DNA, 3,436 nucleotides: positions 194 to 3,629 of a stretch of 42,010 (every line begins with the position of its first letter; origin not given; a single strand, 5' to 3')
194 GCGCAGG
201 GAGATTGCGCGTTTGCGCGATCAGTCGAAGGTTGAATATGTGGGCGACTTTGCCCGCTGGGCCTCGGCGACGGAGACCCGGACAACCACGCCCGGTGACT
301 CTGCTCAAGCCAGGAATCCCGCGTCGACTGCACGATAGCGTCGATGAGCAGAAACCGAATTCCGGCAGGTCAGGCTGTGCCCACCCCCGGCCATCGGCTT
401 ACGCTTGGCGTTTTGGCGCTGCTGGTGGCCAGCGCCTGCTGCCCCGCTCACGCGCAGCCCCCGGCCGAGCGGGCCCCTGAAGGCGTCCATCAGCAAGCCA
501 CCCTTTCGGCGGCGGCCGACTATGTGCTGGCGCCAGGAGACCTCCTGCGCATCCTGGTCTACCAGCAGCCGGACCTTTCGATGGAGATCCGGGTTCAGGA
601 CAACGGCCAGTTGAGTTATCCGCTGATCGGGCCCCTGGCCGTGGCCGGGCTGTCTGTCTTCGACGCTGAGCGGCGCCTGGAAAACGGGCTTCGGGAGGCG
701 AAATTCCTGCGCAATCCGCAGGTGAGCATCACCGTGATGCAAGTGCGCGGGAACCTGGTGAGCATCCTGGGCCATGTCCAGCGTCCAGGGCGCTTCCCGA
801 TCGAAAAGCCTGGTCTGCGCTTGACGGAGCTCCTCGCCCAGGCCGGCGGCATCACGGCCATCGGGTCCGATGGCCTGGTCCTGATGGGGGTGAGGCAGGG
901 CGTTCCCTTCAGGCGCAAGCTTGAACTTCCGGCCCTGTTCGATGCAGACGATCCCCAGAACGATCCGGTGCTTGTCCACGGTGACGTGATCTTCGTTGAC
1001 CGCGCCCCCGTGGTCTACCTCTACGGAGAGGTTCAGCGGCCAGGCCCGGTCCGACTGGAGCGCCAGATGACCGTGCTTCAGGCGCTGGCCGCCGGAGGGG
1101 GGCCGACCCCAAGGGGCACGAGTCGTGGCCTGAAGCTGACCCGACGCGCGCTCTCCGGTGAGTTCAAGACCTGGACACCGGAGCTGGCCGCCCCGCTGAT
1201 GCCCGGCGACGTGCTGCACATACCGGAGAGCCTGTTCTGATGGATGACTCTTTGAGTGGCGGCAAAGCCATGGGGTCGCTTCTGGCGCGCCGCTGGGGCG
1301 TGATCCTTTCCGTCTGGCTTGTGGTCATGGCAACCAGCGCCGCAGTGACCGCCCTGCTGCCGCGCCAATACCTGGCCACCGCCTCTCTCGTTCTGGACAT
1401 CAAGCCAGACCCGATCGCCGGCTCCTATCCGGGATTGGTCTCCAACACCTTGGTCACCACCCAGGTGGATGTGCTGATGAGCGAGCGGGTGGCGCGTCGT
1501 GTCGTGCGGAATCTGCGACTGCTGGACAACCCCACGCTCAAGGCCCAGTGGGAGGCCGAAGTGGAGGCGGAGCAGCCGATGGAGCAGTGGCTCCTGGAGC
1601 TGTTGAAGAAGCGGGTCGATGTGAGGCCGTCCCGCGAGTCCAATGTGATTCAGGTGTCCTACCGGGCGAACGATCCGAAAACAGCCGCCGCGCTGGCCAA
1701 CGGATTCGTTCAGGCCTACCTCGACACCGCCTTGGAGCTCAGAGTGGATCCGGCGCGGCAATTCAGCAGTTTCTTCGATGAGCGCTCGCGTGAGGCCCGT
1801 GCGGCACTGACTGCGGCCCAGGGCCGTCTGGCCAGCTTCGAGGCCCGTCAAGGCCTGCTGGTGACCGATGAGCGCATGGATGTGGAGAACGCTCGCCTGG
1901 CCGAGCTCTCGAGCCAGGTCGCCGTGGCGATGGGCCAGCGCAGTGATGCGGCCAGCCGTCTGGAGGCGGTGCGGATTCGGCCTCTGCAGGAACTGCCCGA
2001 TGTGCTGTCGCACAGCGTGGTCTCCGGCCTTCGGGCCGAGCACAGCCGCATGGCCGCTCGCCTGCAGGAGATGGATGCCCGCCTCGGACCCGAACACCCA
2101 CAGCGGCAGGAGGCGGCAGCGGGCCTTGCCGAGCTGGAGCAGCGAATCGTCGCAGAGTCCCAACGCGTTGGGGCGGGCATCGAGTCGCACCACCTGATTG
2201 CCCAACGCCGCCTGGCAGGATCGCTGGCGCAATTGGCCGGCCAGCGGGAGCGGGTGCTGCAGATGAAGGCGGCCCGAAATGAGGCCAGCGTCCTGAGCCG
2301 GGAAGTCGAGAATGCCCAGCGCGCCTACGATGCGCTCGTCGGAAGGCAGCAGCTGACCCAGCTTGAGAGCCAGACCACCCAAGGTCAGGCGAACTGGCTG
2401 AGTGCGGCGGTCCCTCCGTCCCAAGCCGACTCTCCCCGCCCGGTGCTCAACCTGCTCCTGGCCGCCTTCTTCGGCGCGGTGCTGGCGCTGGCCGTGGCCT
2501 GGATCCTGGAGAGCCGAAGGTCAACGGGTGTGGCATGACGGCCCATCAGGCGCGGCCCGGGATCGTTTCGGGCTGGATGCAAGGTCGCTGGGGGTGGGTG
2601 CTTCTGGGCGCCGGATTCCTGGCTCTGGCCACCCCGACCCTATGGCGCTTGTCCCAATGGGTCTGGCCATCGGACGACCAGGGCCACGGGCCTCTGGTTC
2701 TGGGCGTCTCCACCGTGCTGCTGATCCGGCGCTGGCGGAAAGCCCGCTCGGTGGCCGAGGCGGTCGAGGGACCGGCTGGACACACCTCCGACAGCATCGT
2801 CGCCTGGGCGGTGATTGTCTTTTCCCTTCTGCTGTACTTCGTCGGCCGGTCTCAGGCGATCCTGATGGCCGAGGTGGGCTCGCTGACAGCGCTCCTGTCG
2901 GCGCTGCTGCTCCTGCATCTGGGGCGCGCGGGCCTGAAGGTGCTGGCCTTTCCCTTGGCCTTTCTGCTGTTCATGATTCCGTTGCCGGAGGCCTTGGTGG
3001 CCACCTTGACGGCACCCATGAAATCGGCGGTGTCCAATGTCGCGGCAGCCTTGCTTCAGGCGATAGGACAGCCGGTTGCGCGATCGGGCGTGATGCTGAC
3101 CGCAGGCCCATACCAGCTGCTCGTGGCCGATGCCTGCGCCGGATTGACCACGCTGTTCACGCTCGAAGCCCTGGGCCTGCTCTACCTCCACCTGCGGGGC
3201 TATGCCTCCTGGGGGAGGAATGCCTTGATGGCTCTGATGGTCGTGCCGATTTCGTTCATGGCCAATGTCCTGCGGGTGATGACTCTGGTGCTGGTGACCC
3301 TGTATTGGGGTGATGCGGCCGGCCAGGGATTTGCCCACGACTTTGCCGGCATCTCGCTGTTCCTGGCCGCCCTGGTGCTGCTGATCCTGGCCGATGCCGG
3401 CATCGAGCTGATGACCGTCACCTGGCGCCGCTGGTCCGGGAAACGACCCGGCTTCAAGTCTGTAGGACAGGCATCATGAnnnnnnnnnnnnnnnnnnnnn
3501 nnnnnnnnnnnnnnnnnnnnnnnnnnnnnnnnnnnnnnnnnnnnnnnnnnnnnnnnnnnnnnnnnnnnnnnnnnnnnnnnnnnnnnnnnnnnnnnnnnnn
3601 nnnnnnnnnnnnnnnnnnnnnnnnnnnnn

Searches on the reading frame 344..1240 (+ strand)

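Call 53: search_protein_families(library=pfam, proteins=[window:344-1240:+], max_evalue=0.001)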
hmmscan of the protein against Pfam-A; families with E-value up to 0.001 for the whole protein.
window:344-1240:+ (298 aa): 3 families
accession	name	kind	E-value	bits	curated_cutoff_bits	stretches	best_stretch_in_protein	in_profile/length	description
PF02563.21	Poly_export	-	2.1e-22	79.5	28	1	56-131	3-76/77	Polysaccharide biosynthesis/export protein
PF10531.15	SLBB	-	9.8e-19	67.4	27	2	223-271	1-48/55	SLBB domain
PF22461.2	SLBB_2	-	8.1e-16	58.3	27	2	138-218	2-79/79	SLBB domain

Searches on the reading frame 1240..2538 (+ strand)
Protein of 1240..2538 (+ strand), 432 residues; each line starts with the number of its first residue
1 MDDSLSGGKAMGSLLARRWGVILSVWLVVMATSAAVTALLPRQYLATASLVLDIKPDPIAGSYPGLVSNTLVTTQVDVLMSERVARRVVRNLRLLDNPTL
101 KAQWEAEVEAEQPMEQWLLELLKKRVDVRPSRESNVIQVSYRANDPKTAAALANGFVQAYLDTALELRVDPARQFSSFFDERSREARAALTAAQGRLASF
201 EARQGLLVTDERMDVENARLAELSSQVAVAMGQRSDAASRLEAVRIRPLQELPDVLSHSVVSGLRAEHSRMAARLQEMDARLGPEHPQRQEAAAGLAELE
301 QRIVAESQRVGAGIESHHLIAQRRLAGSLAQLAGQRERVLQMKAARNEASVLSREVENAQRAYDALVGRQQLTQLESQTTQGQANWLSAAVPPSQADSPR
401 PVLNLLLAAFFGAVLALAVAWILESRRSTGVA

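Call 53: search_protein_families(library=pfam, proteins=[window:1240-2538:+], max_evalue=0.001)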
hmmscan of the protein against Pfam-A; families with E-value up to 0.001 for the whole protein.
window:1240-2538:+ (432 aa): 1 family
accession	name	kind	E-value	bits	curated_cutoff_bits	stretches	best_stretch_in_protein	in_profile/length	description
PF13807.11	GNVR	-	4.7e-07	30.1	27.7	1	352-422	9-79/82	G-rich domain on putative tyrosine kinase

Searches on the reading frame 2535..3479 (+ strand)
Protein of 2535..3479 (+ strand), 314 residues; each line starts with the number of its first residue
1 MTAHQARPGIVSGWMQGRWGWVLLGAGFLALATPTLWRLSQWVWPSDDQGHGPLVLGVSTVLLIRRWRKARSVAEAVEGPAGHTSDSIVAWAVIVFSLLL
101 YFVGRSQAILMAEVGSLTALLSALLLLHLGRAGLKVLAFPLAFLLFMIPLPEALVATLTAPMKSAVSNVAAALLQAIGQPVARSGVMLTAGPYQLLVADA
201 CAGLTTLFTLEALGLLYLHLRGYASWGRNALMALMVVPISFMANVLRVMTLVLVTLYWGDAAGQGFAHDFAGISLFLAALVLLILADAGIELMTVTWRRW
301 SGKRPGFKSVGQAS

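Call 53: search_protein_families(library=pfam, proteins=[window:2535-3479:+], max_evalue=0.001)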
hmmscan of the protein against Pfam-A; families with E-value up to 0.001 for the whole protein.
window:2535-3479:+ (314 aa): 1 family
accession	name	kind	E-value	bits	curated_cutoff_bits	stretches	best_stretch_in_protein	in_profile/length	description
PF09721.15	Exosortase_EpsH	-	3.5e-61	207.2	25.7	1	26-286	2-250/254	Transmembrane exosortase (Exosortase_EpsH)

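Call 76: search_protein_families(library=ncbifam, proteins=[window:2535-3479:+], max_evalue=0.001)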
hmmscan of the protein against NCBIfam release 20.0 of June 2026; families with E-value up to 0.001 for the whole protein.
window:2535-3479:+ (314 aa): 17 families
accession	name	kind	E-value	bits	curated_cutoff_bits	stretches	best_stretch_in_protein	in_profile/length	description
TIGR03113.1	exosort_XrtB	exception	1.5e-86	290.3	275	1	21-291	1-265/268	exosortase B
NF035943.2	exosort_XrtV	exception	1.9e-77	260.2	313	1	22-291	6-267/270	exosortase V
TIGR04152.1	exosort_VPLPA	exception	1.1e-37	130.3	400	1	43-285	4-237/486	VPLPA-CTERM-specific exosortase XrtD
TIGR03109.2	exosort_XrtA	exception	5.8e-37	127.5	208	1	22-286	4-255/261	exosortase A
TIGR02602.1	8TM_EpsH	subfamily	3.8e-36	124.8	105.55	1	43-288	4-238/241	exosortase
NF038142.1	exosort_XrtW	exception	2.7e-33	115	425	1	21-287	5-262/494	exosortase W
TIGR04178.1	exo_archaeo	signature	2.1e-17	63.2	23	1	196-285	2-90/97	exosortase/archaeosortase family protein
TIGR04151.1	exosort_VPDSG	exception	1.4e-15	57.5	300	1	106-284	116-293/306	VPDSG-CTERM-specific exosortase XrtC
TIGR04476.1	exosort_XrtN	exception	1.6e-13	50.5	200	1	102-282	60-238/406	exosortase N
TIGR04156.1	cyanoexo_CrtB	exception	3.1e-13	49.9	300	1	92-285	71-261/280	cyanoexosortase B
NF033464.1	cyanoexo_CrtC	exception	1.6e-11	44.3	225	1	84-281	65-265/278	cyanoexosortase C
TIGR04199.1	exosort_xrtJ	exception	2.8e-07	29.9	200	1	37-284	16-269/522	exosortase J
NF050190.1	exosort_XrtZ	exception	2.3e-06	26.4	475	1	167-255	29-115/460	exosortase Z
NF046081.1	exosort_XrtX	exception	5e-06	26.5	170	1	158-280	32-151/168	exosortase X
TIGR03762.1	archaeo_artC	exception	1.7e-05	24.8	100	1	172-280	154-266/274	archaeosortase C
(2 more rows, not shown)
